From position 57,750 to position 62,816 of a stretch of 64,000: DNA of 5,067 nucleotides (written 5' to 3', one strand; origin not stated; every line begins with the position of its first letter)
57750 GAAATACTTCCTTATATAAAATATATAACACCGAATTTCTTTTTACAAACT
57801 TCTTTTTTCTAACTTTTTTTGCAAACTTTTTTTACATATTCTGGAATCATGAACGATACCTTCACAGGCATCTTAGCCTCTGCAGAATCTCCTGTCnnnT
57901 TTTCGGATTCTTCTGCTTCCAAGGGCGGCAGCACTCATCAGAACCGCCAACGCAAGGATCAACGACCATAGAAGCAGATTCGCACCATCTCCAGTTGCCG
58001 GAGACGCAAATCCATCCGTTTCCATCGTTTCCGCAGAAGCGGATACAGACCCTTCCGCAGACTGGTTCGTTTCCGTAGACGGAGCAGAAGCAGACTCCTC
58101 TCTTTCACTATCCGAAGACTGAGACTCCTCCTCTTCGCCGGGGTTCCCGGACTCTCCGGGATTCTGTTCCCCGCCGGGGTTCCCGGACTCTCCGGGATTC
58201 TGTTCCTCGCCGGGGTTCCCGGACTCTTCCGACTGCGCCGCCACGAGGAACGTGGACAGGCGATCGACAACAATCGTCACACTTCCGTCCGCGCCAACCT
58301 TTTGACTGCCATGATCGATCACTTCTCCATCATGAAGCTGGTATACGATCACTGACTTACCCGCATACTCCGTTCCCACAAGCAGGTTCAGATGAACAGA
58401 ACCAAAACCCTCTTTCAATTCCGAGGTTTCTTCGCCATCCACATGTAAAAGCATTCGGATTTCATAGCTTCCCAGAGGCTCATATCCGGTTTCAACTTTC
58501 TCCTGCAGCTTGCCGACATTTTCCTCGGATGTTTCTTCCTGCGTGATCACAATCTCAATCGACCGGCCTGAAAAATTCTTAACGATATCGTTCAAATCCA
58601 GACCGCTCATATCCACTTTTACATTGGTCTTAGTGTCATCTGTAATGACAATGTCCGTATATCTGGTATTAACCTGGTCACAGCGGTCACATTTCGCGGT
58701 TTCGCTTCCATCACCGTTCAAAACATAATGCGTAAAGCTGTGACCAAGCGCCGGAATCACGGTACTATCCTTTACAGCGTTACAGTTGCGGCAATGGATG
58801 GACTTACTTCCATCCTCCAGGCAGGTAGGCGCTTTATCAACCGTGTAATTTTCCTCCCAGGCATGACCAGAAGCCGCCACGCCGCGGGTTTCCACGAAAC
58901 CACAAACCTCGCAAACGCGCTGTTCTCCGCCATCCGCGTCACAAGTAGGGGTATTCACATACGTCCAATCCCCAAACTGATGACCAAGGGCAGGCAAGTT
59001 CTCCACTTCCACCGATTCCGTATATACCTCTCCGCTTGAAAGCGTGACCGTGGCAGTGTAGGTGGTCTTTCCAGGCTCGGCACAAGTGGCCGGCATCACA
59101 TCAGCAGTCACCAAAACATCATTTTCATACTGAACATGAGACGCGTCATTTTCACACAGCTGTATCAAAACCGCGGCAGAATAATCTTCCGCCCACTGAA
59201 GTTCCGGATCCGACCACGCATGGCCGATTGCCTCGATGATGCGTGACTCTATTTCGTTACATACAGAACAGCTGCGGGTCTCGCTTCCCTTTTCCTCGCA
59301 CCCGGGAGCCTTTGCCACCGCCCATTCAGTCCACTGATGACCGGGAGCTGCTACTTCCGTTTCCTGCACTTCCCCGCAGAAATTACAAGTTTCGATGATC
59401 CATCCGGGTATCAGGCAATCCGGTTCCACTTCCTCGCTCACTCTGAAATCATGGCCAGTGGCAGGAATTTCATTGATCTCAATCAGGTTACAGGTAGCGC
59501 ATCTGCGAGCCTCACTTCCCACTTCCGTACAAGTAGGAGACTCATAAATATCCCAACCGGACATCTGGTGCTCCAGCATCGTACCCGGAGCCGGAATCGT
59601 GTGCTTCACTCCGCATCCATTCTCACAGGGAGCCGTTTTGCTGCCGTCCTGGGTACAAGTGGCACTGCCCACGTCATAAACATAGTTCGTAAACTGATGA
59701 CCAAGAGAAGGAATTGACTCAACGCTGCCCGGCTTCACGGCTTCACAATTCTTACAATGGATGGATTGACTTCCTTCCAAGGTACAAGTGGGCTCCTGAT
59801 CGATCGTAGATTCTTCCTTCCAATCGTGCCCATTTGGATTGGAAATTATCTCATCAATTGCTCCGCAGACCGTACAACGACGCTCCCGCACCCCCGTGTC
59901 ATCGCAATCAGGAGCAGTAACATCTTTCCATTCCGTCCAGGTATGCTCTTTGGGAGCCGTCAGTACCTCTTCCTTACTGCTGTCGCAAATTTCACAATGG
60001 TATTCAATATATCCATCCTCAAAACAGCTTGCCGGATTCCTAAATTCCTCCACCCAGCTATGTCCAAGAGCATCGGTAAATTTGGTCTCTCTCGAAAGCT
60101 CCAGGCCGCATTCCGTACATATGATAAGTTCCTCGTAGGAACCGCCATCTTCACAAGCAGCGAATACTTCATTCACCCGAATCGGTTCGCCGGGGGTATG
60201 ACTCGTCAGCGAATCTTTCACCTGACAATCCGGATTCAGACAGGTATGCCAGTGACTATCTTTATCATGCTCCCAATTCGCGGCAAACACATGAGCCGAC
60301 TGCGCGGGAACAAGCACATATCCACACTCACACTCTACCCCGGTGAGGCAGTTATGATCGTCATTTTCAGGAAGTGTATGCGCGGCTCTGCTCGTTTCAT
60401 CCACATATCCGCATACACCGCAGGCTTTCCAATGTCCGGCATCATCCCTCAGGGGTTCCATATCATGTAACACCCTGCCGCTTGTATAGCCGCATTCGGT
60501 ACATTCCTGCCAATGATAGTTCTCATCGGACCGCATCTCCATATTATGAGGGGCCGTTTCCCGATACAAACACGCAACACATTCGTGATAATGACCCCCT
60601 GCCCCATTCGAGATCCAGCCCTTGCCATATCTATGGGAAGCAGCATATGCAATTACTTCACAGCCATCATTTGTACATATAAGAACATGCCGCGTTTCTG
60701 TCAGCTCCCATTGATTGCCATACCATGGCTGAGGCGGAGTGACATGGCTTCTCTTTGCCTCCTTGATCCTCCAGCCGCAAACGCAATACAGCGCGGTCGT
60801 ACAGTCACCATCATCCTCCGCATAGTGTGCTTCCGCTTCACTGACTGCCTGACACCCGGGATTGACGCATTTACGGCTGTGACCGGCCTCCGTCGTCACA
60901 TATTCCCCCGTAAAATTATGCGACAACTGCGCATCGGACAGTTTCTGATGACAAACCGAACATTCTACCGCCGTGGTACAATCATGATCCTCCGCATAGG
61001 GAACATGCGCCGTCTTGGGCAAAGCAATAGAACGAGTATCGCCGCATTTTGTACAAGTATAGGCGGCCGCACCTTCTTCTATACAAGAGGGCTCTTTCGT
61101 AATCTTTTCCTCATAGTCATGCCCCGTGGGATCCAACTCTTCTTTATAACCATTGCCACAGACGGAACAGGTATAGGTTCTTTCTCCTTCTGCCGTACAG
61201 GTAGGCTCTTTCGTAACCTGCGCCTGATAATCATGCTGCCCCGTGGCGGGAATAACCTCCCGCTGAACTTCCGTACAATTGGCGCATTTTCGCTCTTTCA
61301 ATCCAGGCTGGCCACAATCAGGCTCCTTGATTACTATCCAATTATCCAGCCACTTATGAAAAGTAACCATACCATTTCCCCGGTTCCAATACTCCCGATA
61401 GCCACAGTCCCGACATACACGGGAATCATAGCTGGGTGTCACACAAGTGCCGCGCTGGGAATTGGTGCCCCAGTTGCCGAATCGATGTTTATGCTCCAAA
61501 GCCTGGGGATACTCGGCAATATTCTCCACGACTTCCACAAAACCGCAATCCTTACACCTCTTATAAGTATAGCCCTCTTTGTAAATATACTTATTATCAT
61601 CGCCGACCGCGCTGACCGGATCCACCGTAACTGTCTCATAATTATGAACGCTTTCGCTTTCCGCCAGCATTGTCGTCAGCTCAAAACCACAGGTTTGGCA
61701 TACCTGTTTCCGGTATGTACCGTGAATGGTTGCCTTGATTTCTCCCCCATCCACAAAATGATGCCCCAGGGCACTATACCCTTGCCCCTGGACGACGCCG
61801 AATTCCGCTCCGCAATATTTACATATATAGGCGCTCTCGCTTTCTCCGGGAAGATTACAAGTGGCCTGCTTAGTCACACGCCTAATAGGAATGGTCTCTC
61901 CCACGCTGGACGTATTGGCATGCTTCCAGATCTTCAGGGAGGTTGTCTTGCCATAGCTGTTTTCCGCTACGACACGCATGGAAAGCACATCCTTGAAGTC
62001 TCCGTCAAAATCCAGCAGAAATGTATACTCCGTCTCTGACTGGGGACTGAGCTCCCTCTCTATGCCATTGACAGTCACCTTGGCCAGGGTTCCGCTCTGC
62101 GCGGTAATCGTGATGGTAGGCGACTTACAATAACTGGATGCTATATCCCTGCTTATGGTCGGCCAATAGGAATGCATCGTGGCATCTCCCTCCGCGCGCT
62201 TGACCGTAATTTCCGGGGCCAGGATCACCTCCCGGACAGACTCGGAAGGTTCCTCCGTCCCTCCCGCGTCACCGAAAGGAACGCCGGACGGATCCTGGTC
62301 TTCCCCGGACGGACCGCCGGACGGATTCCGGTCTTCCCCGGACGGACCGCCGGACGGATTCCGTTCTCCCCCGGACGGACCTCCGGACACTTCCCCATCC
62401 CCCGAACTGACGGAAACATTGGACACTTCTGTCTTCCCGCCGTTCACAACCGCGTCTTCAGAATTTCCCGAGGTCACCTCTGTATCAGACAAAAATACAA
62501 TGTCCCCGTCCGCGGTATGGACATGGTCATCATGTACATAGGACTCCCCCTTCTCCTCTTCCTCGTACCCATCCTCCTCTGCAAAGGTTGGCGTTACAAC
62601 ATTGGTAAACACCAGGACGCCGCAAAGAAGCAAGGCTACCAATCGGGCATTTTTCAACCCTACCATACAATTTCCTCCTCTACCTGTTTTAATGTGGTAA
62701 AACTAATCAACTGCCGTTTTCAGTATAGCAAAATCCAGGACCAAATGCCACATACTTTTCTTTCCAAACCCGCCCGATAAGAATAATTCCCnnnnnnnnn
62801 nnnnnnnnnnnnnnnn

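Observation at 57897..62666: Giant wall-anchored protein built from about 28 Cys/His metal-site-like modules of two types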

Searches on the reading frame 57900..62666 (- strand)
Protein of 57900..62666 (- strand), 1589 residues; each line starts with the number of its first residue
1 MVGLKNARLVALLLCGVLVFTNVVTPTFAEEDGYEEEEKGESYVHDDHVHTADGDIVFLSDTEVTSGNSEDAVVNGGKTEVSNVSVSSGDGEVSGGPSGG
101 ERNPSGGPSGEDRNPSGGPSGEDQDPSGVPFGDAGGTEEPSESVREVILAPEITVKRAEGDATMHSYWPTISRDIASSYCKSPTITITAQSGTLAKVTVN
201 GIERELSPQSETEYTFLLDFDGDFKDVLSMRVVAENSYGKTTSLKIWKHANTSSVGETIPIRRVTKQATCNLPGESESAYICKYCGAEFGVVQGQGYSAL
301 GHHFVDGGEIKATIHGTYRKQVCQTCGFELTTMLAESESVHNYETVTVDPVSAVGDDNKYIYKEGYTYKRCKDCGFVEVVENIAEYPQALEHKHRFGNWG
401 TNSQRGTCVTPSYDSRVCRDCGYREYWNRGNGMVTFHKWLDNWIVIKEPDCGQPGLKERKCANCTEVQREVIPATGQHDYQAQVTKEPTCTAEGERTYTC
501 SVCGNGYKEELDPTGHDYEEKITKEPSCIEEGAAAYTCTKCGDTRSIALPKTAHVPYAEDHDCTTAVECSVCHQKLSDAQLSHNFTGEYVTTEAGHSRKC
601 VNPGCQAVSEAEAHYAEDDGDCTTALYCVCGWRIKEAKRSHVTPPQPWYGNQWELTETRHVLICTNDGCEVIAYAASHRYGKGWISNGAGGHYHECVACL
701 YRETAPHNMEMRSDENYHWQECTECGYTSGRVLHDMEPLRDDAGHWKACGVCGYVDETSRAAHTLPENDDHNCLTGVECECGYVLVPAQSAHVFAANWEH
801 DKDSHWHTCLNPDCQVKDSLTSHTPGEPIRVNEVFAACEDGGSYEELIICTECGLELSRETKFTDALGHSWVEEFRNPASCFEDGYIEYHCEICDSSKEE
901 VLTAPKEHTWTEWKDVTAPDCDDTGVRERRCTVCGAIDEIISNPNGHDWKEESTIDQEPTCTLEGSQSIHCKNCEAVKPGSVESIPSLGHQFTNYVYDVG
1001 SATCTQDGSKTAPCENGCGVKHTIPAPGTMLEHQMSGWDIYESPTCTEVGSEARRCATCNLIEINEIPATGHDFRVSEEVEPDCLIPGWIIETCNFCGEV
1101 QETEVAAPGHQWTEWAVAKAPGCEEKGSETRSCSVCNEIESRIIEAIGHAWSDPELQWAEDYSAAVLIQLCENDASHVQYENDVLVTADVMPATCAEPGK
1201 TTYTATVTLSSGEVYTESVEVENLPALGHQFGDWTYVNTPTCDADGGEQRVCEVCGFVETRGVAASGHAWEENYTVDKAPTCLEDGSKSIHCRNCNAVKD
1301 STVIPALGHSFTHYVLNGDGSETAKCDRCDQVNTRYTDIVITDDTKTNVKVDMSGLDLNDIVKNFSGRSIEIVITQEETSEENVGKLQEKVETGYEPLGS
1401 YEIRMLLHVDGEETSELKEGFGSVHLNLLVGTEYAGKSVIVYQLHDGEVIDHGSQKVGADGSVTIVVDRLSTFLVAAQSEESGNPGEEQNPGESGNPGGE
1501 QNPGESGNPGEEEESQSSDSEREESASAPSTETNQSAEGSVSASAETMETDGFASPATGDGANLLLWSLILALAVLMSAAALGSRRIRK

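Call 4: search_protein_families(library=pfam, proteins=[window:57900-62666:-], max_evalue=1)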
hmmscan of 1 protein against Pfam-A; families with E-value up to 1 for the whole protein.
window:57900-62666:- (1589 aa): 1 family
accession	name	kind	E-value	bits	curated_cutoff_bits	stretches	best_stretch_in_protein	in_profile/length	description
PF05558.17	DREPP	-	0.093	13.1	23.2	1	1386-1538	50-192/206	DREPP plasma membrane polypeptide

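Call 5: search_protein_families(library=ncbifam, proteins=[window:57900-62666:-], max_evalue=1)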
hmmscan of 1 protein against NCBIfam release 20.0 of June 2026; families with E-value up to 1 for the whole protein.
window:57900-62666:- (1589 aa): 0 families

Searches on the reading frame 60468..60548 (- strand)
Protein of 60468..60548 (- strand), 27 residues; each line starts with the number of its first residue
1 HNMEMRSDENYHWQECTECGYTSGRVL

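Call 23: search_solved_structures(query=A2, max_evalue=10, show_alignments=3)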
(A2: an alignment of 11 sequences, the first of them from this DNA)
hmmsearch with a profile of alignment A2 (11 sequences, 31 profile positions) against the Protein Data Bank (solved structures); distinct sequences matched with E-value up to 10: 16.
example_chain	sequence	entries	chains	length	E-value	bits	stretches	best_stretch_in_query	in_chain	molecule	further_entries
9qa6_A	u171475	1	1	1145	0.0036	20.5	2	4-24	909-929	IgA protease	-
7way_A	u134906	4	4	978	0.13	15.5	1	13-28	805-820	dPlmCasX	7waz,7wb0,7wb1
8hil_L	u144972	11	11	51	0.22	14.8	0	13-25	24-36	DNA-directed RNA polymerases II, IV and V subunit 12 | DNA-directed RNA polymerase II, IV and V subunit 12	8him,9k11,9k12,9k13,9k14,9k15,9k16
7eu0_L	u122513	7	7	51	0.25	14.6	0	13-25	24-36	DNA-directed RNA polymerases II, IV and V subunit 12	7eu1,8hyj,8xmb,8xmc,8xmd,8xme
7pp2_B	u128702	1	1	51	0.53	13.6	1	12-26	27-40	AVR-Pii protein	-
8jq0_A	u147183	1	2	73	0.54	13.6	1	17-28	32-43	HKR3 protein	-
8ity_V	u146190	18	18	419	0.57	13.5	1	11-27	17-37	Transcription factor IIIB 50 kDa subunit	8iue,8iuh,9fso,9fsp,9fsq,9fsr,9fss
1gnf_A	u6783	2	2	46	0.77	13.1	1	13-22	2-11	TRANSCRIPTION FACTOR GATA-1 | Erythroid transcription factor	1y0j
3h0g_I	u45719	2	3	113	0.82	13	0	16-28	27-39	DNA-directed RNA polymerase II subunit RPB9 | RNA polymerase II subunit Rpb9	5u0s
2iyk_A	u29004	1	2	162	1.7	12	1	14-26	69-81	REGULATOR OF NONSENSE TRANSCRIPTS 1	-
8rxb_E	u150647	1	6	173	2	11.7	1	14-26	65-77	Regulator of nonsense transcripts 1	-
8fmw_Ad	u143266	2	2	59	2.3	11.6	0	16-22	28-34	50S ribosomal protein L32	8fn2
5yj3_C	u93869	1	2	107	2.9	11.3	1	17-28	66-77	Telomere zinc finger-associated protein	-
7ob9_I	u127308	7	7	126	3.1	11.2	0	9-27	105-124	DNA-directed RNA polymerase I subunit RPA12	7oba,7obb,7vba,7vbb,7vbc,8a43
2l6y_A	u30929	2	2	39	3.2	11.1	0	16-22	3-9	Erythroid transcription factor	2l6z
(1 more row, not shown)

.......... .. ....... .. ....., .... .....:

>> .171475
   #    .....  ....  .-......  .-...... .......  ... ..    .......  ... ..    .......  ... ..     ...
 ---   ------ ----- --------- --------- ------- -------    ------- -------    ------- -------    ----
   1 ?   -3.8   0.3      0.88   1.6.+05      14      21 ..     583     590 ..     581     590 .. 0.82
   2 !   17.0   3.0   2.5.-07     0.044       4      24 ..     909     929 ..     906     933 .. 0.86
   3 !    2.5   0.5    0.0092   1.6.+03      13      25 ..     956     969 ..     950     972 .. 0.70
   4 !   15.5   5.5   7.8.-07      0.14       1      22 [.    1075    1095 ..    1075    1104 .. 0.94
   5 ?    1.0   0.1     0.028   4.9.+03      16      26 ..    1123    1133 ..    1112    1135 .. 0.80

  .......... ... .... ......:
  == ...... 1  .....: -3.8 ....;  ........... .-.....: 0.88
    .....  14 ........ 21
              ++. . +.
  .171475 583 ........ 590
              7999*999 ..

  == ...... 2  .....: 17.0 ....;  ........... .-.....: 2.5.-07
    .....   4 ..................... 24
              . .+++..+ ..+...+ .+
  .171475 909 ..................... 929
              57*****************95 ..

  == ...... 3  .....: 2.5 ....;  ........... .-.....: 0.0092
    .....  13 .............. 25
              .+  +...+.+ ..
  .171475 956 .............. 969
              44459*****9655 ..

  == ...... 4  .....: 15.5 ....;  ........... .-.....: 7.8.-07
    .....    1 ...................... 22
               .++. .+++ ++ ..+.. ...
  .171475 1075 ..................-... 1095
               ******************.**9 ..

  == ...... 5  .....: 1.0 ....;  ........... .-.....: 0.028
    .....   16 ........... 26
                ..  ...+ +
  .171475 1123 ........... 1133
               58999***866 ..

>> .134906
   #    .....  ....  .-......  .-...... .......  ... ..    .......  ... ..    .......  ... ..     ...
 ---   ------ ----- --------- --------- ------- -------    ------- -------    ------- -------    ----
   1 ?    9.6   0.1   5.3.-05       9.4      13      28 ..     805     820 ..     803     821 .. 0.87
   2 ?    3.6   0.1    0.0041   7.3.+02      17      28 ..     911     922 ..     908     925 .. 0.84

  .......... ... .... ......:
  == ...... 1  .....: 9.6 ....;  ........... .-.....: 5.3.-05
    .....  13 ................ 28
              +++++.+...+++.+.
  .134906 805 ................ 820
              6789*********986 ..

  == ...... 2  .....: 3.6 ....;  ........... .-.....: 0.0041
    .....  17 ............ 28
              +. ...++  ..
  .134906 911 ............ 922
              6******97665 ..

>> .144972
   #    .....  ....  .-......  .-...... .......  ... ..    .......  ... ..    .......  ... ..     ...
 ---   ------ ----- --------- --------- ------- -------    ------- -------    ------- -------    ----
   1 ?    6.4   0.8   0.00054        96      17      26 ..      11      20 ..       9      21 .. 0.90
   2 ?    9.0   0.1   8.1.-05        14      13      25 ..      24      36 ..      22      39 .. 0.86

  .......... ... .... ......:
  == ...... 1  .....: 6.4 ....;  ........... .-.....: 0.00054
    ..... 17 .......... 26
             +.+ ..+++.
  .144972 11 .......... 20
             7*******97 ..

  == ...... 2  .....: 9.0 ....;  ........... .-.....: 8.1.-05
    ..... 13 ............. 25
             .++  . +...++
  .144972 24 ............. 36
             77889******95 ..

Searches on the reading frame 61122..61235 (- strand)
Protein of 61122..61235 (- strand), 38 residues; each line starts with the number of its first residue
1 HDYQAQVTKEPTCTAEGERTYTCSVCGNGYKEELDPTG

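Call 22: search_solved_structures(query=A1, max_evalue=10, show_alignments=3)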
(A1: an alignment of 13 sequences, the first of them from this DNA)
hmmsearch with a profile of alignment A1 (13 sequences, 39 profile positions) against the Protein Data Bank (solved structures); distinct sequences matched with E-value up to 10: 72 (the best 60 are shown).
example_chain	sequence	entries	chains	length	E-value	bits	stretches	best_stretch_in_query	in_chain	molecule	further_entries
9qa6_A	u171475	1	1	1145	2.7e-05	26.6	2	1-31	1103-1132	IgA protease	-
5v3g_D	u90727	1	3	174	0.0063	19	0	16-30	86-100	PR domain zinc finger protein 9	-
9w1v_A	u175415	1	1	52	0.018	17.6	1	23-34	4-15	RUBREDOXIN 3796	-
1c09_A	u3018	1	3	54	0.023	17.2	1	20-31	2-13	RUBREDOXIN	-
1spw_A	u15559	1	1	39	0.039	16.5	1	20-29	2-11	Rubredoxin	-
2pve_A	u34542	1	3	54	0.04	16.5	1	20-31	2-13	Rubredoxin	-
5egb_A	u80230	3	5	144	0.043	16.4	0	16-29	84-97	Histone-lysine N-methyltransferase PRDM9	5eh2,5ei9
1t9o_A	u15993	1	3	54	0.043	16.4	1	20-31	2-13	Rubredoxin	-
1iu5_A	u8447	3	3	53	0.048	16.2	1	21-33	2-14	rubredoxin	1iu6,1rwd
3uk3_C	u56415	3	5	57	0.049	16.2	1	16-29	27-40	Zinc finger protein 217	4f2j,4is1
2nab_A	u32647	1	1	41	0.052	16.1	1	16-37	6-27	Zinc finger protein 496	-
6nw1_A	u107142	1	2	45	0.054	16.1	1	20-30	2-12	Rubredoxin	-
1t9q_A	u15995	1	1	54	0.054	16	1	20-31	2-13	Rubredoxin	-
4rxn_A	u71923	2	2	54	0.056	16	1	20-32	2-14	RUBREDOXIN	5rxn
1t9p_A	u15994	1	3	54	0.064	15.8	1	20-31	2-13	Rubredoxin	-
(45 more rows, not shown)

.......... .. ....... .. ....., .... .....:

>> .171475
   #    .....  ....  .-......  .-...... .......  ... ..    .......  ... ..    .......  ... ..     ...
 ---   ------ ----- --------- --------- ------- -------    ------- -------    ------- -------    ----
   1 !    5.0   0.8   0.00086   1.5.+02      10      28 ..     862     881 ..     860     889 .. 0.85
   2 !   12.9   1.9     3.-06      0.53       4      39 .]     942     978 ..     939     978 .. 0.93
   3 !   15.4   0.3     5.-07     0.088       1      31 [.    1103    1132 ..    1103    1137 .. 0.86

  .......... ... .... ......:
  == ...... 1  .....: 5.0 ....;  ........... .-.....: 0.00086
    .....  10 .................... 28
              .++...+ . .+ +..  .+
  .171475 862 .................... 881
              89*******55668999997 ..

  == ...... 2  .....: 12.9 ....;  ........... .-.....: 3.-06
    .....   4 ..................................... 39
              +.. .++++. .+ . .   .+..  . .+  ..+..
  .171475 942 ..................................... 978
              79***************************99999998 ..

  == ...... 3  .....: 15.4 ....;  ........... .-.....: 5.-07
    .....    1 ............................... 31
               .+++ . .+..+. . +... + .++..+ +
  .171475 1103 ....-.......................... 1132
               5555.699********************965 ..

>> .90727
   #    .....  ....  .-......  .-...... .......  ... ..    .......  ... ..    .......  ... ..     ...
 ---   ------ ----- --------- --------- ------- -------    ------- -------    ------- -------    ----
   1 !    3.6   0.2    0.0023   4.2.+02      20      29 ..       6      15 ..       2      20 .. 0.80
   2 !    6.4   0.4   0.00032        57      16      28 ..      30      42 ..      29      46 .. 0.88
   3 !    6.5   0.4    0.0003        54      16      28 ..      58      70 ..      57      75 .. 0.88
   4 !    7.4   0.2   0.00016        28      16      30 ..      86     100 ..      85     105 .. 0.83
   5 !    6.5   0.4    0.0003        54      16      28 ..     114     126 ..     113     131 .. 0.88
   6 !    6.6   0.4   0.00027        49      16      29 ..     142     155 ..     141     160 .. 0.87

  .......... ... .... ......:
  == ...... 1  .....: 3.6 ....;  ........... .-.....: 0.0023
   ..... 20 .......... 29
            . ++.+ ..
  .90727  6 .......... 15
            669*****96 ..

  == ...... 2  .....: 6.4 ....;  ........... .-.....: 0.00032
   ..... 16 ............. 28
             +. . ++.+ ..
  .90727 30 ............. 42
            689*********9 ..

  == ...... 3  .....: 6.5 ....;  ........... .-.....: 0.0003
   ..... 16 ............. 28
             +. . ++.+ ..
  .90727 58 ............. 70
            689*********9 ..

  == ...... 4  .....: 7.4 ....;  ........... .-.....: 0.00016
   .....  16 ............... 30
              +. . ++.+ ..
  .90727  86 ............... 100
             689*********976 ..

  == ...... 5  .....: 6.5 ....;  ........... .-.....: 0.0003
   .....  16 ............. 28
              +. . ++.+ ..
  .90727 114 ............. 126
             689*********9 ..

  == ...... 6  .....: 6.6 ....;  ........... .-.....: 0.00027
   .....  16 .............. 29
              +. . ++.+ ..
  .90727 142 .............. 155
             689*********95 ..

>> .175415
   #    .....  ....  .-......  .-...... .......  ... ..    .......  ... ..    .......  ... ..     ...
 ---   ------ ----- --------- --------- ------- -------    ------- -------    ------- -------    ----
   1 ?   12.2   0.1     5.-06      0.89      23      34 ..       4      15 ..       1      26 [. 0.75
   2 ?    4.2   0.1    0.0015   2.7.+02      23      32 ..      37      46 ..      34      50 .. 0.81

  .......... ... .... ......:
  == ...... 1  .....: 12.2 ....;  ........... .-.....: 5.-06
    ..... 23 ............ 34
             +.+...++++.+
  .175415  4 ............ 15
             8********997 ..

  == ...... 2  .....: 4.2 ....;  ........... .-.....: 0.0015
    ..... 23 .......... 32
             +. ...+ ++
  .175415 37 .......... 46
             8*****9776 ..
